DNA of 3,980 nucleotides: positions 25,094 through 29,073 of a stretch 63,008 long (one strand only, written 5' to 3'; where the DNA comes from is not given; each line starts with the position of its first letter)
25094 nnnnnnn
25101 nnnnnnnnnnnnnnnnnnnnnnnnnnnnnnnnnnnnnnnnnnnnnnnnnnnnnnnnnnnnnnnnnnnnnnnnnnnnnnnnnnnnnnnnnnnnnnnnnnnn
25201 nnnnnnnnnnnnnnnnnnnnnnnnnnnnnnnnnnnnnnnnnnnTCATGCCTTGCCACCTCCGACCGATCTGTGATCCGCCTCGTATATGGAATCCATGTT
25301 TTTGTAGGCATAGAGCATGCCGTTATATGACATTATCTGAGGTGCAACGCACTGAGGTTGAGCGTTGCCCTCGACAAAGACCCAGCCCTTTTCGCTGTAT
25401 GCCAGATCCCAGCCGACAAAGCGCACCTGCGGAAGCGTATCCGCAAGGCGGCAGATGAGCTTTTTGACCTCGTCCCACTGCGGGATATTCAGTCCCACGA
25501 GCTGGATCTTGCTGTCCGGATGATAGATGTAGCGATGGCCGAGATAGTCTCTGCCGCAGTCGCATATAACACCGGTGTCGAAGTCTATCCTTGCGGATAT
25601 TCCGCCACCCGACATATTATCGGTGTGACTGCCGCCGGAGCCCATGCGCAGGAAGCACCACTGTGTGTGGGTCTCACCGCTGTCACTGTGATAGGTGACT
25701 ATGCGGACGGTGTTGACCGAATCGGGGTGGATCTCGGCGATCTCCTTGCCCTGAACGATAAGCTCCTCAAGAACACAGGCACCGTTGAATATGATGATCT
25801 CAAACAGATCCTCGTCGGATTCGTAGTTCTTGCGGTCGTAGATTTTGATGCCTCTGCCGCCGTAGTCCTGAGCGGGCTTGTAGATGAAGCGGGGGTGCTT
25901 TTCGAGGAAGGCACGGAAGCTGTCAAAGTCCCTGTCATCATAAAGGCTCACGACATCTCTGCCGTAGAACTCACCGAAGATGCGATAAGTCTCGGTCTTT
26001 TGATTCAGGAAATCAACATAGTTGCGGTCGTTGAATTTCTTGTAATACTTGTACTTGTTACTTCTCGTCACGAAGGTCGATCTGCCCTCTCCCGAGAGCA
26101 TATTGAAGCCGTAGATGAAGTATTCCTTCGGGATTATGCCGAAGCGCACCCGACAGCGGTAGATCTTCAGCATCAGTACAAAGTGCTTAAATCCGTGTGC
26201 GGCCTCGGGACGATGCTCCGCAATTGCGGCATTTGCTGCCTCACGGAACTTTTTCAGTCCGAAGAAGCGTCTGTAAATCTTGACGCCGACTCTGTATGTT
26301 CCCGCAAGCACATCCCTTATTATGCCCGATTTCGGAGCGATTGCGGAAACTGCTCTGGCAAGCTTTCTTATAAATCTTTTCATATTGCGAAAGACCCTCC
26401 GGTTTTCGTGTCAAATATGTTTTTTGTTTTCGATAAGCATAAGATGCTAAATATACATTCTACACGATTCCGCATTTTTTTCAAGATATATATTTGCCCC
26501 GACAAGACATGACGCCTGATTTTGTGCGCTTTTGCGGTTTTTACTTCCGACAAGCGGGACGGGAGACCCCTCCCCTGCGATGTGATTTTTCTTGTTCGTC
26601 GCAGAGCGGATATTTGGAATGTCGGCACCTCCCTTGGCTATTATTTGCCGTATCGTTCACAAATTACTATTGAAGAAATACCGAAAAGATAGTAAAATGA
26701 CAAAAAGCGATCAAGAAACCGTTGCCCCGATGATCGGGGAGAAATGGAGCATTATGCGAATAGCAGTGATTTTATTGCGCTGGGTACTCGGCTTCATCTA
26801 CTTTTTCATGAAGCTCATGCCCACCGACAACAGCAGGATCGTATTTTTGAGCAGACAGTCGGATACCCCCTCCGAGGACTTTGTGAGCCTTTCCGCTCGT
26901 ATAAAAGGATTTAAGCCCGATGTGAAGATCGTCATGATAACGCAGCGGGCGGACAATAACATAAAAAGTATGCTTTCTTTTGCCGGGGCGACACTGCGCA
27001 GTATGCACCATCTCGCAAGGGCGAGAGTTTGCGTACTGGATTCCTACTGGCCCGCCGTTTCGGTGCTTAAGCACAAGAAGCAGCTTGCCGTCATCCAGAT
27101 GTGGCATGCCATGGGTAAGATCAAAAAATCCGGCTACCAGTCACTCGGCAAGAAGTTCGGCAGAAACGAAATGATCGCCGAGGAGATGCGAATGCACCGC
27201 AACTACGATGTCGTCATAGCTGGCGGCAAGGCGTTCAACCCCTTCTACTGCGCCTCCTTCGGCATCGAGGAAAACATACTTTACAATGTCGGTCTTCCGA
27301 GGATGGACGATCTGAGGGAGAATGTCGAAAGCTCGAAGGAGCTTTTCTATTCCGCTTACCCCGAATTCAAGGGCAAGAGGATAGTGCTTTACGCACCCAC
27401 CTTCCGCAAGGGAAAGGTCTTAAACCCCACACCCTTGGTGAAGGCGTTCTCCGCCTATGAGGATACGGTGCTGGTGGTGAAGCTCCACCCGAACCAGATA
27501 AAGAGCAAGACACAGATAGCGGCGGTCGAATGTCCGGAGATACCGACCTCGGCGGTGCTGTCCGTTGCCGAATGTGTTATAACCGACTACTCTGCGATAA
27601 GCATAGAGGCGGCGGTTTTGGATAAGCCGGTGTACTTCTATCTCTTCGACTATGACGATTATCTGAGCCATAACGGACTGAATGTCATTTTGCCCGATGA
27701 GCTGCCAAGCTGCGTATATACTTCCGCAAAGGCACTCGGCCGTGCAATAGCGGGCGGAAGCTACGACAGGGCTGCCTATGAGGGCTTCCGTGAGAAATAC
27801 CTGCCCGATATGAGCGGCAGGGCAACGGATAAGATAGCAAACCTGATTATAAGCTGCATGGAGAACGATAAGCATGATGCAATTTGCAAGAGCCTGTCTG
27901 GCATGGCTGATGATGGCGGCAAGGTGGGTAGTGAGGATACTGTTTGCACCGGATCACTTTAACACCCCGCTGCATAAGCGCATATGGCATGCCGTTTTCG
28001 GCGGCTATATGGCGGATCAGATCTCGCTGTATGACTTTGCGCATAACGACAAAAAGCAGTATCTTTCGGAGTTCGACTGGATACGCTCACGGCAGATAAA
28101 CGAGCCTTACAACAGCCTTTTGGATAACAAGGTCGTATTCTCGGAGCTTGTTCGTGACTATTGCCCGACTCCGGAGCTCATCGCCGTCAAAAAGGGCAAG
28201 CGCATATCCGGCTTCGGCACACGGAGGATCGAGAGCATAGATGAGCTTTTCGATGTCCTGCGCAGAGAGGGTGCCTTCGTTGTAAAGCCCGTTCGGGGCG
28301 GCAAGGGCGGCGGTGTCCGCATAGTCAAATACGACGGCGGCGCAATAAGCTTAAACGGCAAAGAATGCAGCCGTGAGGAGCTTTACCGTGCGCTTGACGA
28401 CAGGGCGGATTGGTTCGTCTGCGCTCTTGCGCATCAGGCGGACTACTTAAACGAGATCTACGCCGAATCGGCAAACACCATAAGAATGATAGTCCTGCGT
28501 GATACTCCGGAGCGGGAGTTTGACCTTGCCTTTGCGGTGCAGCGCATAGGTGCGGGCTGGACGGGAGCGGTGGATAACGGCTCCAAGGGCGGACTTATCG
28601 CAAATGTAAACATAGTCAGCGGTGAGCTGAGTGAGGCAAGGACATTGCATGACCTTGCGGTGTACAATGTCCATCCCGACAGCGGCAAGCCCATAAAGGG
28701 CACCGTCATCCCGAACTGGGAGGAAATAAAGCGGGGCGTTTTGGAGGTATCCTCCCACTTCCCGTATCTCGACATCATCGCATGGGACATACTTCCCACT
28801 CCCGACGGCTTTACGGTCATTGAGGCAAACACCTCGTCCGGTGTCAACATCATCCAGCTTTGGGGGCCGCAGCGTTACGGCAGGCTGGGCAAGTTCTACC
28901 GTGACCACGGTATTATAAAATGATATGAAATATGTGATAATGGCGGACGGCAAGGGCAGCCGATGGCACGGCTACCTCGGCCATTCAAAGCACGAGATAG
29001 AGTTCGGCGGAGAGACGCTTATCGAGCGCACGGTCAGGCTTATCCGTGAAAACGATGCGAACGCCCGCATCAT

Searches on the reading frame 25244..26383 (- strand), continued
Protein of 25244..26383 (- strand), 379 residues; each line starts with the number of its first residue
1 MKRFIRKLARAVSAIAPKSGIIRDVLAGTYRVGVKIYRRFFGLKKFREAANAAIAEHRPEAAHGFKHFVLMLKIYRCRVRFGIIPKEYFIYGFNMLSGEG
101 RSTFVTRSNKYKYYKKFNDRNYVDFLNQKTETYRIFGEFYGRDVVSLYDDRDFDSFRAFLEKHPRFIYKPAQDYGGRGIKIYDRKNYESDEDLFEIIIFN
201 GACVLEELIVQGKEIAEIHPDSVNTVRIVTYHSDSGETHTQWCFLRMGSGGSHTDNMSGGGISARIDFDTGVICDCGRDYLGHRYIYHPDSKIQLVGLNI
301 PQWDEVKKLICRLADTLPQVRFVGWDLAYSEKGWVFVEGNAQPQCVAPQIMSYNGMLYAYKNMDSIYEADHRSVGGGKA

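Call 86: search_protein_families(library=ncbifam, proteins=[L002:5836-7071:+, L001:2842-4569:-, L014:13121-14866:-, L027:15634-16677:+], max_evalue=0.00001)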
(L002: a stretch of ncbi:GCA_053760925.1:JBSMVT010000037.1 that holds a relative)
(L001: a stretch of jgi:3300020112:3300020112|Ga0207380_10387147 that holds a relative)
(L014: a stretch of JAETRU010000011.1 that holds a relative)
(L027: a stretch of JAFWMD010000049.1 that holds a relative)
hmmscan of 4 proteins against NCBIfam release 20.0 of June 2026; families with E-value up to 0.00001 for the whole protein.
L002:5836-7071:+ (411 aa): 4 families
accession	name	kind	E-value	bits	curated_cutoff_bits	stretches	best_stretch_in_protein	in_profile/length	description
NF002461.0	PRK01663.1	subfamily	2.8e-33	115.6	513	1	13-403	13-404/428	C4-dicarboxylate transporter DctA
NF009587.0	PRK13027.1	subfamily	2.8e-27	95.6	570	1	13-407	13-409/442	C4-dicarboxylate transporter DctA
NF008440.0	PRK11283.1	equivalog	3.1e-27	95.4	638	1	12-409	15-420/437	glutamate/aspartate:proton symporter GltP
NF010151.0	PRK13628.1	equivalog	1.2e-19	70.7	308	1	13-394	20-394/407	serine/threonine transporter SstT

L001:2842-4569:- (575 aa): 105 families (the best 25 are shown)
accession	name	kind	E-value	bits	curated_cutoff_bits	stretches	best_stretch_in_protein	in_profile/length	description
NF006181.0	PRK08314.1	subfamily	3.4e-113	378.8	705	1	16-571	14-560/563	long-chain-fatty-acid--CoA ligase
NF004114.0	PRK05605.1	equivalog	8e-110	367.8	766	1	6-564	13-568/575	long-chain-fatty-acid--CoA ligase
NF005220.0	PRK06710.1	equivalog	4.2e-107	358.6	1116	1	15-573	13-561/563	long-chain-fatty-acid--CoA ligase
NF004837.0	PRK06187.1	subfamily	6e-104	348.2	476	1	30-570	12-527/531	long-chain-fatty-acid--CoA ligase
NF005463.0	PRK07059.1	subfamily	3.8e-92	309.5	869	1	26-564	23-555/557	long-chain-fatty-acid--CoA ligase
NF006523.0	PRK08974.1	equivalog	4.4e-89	299.1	884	1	27-571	24-559/561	long-chain-fatty-acid--CoA ligase FadD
NF004822.0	PRK06178.1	equivalog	6.1e-86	289.2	782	1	24-565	35-567/571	acyl-CoA synthetase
NF004229.0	PRK05677.1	subfamily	3e-85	286.8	879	1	27-571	25-561/563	long-chain-fatty-acid--CoA ligase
NF005714.0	PRK07529.1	subfamily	6.5e-81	272.5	632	1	16-570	20-581/640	acyl-CoA synthetase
NF006442.0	PRK08751.1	equivalog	6.2e-80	269.2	1023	1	31-563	30-556/560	long-chain fatty acid--CoA ligase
NF005702.0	PRK07514.1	subfamily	4e-77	259.7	558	2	201-566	151-501/506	malonyl-CoA synthase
NF009139.0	PRK12492.1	equivalog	1.7e-74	251.3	1018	1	27-562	25-559/562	long-chain-fatty-acid--CoA ligase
NF005307.0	PRK06839.1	equivalog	1.5e-73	248.2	748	1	36-561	12-489/496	o-succinylbenzoate--CoA ligase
NF009233.0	PRK12583.1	subfamily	1.5e-73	248.1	832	1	29-565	21-550/558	fatty acid CoA ligase family protein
NF005801.1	PRK07656.1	equivalog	2.2e-71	241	657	1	30-559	5-497/500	FadD3 family acyl-CoA ligase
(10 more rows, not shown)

L014:13121-14866:- (581 aa): 15 families
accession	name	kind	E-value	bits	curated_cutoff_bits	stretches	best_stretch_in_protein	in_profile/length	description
TIGR00418.1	thrS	equivalog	2.7e-219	729.8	383.65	1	18-575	1-564/565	threonine--tRNA ligase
NF003068.0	PRK03991.1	equivalog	1e-65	222.3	484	1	182-578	192-594/613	threonine--tRNA ligase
NF006625.0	PRK09194.1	equivalog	2.1e-21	76.4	558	1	205-335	36-166/559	proline--tRNA ligase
TIGR00442.1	hisS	equivalog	3.7e-19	69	286.75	2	207-367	5-162/406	histidine--tRNA ligase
NF011500.0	PRK14938.1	equivalog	7.5e-18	64.7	362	1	475-573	266-364/387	Ser-tRNA(Thr) hydrolase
NF008979.1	PRK12325.1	exception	9.7e-18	64.2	550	1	206-335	37-166/437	proline--tRNA ligase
TIGR00409.1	proS_fam_II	equivalog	5.1e-16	58.7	306.7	1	205-335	36-166/568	proline--tRNA ligase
TIGR00408.1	proS_fam_I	equivalog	8.9e-16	57.8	437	2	406-577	205-382/475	proline--tRNA ligase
TIGR00389.1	glyS_dimeric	equivalog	5.4e-15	54.9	243.3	1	206-263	27-85/565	glycine--tRNA ligase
NF003211.1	PRK04173.1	equivalog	3.3e-14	52.6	312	1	207-266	26-87/454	glycine--tRNA ligase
TIGR00414.1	serS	equivalog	1.8e-08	33.9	301.65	1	173-355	126-313/418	serine--tRNA ligase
NF040865.1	a_tRNA_ed_AlaXM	equivalog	4e-08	33.3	300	1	17-146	96-219/234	alanyl-tRNA editing protein AlaXM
TIGR00344.1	alaS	equivalog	2.9e-07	29.1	457.05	1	13-147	551-679/847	alanine--tRNA ligase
NF009085.0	PRK12420.1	equivalog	1.1e-06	28.2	540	1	499-566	352-420/426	histidine--tRNA ligase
TIGR02367.1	PylS_Cterm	equivalog_domain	9.5e-06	25.1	178.15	0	221-316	30-123/242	pyrrolysine--tRNA(Pyl) ligase large subunit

L027:15634-16677:+ (347 aa): 1 family
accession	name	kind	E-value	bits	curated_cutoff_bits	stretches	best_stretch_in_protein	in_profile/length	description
TIGR01536.1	asn_synth_AEB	equivalog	3.4e-12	46.1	267.1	1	48-178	236-372/517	asparagine synthase (glutamine-hydrolyzing)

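Call 87: search_protein_representatives(protein=window:25244-26383:-)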
Query: 379 residues. Proteins with E-value up to 0.001 (for the whole library): 9141; up to 1e-10: 5043; up to 1e-30: 1110. The best 150 are listed.
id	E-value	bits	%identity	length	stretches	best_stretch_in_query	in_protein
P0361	9.6e-110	383.6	35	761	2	73-352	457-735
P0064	3.9e-103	361.9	52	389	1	74-369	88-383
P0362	1.3e-96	340.4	35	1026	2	72-362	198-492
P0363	2.6e-95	336.1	32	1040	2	70-358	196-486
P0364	1.5e-84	300.7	38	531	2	99-356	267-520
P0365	1.8e-81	290.5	33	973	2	81-353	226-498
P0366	5.5e-79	282.4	33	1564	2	81-361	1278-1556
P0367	6.9e-77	275.5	32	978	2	67-360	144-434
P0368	6.7e-76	272.2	41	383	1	80-363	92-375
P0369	9.8e-75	268.4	34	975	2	110-347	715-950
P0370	4.2e-71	256.4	35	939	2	73-343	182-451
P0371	4.5e-70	253.0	39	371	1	22-356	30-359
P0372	1.5e-68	248.0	32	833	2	65-350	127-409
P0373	1.9e-68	247.7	32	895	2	88-362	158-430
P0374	9.2e-67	242.1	39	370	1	67-357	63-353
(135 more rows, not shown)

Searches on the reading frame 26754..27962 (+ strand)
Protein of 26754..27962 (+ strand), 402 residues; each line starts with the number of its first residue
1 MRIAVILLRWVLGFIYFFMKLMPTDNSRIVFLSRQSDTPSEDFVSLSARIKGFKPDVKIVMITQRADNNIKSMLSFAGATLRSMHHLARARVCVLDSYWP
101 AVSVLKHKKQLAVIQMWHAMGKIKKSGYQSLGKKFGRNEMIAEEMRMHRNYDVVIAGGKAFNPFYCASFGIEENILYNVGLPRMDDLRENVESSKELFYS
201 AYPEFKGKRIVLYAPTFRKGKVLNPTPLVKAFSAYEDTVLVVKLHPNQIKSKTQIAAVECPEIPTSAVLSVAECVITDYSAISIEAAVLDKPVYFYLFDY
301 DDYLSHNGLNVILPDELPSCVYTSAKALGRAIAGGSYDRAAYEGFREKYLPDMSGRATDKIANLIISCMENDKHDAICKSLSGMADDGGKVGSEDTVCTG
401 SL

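Call 3: search_protein_families(library=pfam, proteins=[window:26754-27962:+], max_evalue=0.01)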
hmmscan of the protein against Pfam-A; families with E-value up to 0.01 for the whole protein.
window:26754-27962:+ (402 aa): 1 family
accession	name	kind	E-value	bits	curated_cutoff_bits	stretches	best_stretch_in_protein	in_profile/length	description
PF04464.20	Glyphos_transf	-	1.1e-49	169.8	22.1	1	16-366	3-366/367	CDP-Glycerol:Poly(glycerophosphate) glycerophosphotransferase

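Call 4: search_protein_families(library=ncbifam, proteins=[window:26754-27962:+], max_evalue=0.01)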
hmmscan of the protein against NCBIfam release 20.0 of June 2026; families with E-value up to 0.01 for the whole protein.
window:26754-27962:+ (402 aa): 3 families
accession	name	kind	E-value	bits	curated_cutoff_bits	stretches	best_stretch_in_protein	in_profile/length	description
NF041711.1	TagprimaseTarB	equivalog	1.5e-36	126.4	500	1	68-312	70-308/362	teichoic acid glycerol-phosphate primase TarB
NF041713.1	Tar_polymTarL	equivalog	4e-29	101.7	1000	1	84-362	266-556/562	teichoic acid ribitol-phosphate polymerase TarL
NF041712.1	techglyph_taseTarF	equivalog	3e-10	39.7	550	1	269-366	285-387/388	teichoic acid glycerol-phosphate transferase TarF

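Call 77: search_solved_structures(query=window:26754-27962:+, max_evalue=0.001, show_alignments=1)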
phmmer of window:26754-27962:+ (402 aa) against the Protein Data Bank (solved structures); distinct sequences matched with E-value up to 0.001: 5.
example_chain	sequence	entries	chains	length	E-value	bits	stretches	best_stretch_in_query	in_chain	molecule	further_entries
8va1_A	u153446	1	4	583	4.2e-27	98.3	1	84-363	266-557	Teichoic acid ribitol-phosphate polymerase TarL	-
3l7i_A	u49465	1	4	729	1.7e-10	43.6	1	108-365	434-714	Teichoic acid biosynthesis protein F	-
3l7j_A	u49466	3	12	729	4.8e-10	42.2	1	149-365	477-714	Teichoic acid biosynthesis protein F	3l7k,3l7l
3l7m_A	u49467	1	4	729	7.7e-10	41.5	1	108-365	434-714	Teichoic acid biosynthesis protein F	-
8qoy_A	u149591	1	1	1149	8.2e-06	28.2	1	206-360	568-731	TagF-like capsule polymerase Cps3D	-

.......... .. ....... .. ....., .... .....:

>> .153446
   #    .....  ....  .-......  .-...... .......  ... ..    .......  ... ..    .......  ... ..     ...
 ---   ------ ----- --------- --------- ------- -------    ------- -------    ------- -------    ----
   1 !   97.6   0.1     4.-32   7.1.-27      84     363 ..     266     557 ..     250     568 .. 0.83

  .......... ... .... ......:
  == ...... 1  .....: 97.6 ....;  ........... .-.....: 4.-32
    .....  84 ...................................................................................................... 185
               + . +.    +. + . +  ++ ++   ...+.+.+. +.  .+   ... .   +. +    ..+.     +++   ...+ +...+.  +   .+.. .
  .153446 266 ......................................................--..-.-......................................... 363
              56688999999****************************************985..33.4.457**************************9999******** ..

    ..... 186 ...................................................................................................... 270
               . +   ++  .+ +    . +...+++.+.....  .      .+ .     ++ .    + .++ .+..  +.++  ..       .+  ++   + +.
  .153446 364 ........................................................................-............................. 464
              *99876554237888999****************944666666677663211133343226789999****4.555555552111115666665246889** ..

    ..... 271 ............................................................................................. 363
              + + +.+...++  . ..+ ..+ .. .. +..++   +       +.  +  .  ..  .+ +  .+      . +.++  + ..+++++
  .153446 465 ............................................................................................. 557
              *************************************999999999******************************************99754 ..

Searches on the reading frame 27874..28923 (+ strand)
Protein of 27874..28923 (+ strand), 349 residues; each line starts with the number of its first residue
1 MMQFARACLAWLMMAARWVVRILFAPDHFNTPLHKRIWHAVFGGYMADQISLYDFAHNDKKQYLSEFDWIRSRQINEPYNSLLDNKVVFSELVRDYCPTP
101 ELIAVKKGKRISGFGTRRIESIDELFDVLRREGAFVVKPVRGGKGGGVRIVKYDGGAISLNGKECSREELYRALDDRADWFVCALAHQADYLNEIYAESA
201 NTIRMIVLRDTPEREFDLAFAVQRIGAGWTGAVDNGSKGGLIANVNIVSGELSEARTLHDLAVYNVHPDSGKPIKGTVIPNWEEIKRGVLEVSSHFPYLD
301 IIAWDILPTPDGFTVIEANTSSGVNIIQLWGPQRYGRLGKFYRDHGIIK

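Call 3: search_protein_families(library=pfam, proteins=[window:27874-28923:+], max_evalue=0.01)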
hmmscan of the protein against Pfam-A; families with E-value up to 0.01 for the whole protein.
window:27874-28923:+ (349 aa): 2 families
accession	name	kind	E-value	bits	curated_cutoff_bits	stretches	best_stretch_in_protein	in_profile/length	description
PF14397.11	ATPgrasp_ST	-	1.3e-39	136.5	31.4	1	73-329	8-263/278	Sugar-transfer associated ATP-grasp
PF14398.11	ATPgrasp_YheCD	-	0.0046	16.7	26.8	1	116-177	32-84/255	YheC/D like ATP-grasp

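Call 4: search_protein_families(library=ncbifam, proteins=[window:27874-28923:+], max_evalue=0.01)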
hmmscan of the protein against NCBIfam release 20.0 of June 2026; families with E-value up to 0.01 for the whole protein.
window:27874-28923:+ (349 aa): 1 family
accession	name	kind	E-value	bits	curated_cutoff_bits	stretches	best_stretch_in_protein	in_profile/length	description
TIGR02291.1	rimK_rel_E_lig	hypoth_equivalog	4e-07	29.3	314.2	1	120-326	63-274/317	alpha-L-glutamate ligase-like protein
